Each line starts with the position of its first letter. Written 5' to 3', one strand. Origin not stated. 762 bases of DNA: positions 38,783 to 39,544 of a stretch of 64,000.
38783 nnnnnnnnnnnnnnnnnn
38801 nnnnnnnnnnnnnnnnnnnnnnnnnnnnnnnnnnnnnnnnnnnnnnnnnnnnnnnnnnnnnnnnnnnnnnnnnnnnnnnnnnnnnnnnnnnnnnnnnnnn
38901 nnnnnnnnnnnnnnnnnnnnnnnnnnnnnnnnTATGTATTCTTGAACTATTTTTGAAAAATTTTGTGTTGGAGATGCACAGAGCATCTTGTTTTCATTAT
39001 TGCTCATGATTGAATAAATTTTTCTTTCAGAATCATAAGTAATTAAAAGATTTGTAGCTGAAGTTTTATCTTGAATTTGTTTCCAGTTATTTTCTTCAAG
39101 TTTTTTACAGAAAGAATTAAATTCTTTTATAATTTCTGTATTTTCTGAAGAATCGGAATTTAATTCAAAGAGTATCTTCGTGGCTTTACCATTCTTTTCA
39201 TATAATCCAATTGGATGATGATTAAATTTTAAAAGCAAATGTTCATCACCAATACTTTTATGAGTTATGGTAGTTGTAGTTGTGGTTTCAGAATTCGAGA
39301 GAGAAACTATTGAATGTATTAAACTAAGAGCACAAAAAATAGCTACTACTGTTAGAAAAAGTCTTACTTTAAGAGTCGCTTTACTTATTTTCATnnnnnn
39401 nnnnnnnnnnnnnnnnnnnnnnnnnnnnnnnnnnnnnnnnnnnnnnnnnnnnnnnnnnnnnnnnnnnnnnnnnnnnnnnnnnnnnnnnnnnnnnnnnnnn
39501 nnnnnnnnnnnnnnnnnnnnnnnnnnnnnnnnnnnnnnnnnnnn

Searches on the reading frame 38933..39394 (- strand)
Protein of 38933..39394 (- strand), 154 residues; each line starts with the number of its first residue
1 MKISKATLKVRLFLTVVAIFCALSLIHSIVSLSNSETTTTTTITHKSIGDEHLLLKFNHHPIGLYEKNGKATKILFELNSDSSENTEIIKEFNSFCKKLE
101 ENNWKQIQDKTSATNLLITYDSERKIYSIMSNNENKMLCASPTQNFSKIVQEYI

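Call 5: search_protein_families(library=pfam, proteins=[window:38933-39394:-], max_evalue=1)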
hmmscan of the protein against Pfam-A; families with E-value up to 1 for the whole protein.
window:38933-39394:- (154 aa): 1 family
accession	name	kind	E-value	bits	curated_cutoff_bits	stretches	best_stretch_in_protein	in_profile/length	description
PF07384.17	DUF1497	-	0.057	13.7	27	1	75-104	6-35/35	Protein of unknown function (DUF1497)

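Call 8: search_protein_families(library=ncbifam, proteins=[window:38933-39394:-], max_evalue=1)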
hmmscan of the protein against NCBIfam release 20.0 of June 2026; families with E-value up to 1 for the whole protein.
window:38933-39394:- (154 aa): 1 family
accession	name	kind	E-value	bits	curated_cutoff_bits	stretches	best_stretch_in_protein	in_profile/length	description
TIGR02624.1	rhamnu_1P_ald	equivalog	0.053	12.8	400.95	1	66-121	95-151/270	rhamnulose-1-phosphate aldolase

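Call 71: search_protein_families(library=padloc, proteins=[window:38933-39394:-], max_evalue=1)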
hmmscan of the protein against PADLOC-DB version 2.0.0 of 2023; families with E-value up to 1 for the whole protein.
window:38933-39394:- (154 aa): 0 families

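Call 72: search_protein_families(library=phrogs, proteins=[window:38933-39394:-], max_evalue=1)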
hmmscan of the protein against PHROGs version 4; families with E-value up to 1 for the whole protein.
window:38933-39394:- (154 aa): 5 families
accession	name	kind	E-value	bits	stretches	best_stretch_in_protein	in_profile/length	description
phrog_21546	-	tail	0.0095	17.2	1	84-131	13-60/96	tail fiber protein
phrog_136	-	tail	0.054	14.6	1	83-131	16-63/178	tail fiber assembly protein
phrog_4314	-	unknown function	0.16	13.3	1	72-99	26-53/55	-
phrog_7776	-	DNA, RNA and nucleotide metabolism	0.19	12.7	1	89-105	35-51/53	DNA helicase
phrog_264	-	head and packaging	0.2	11.6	1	83-135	183-232/321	major head protein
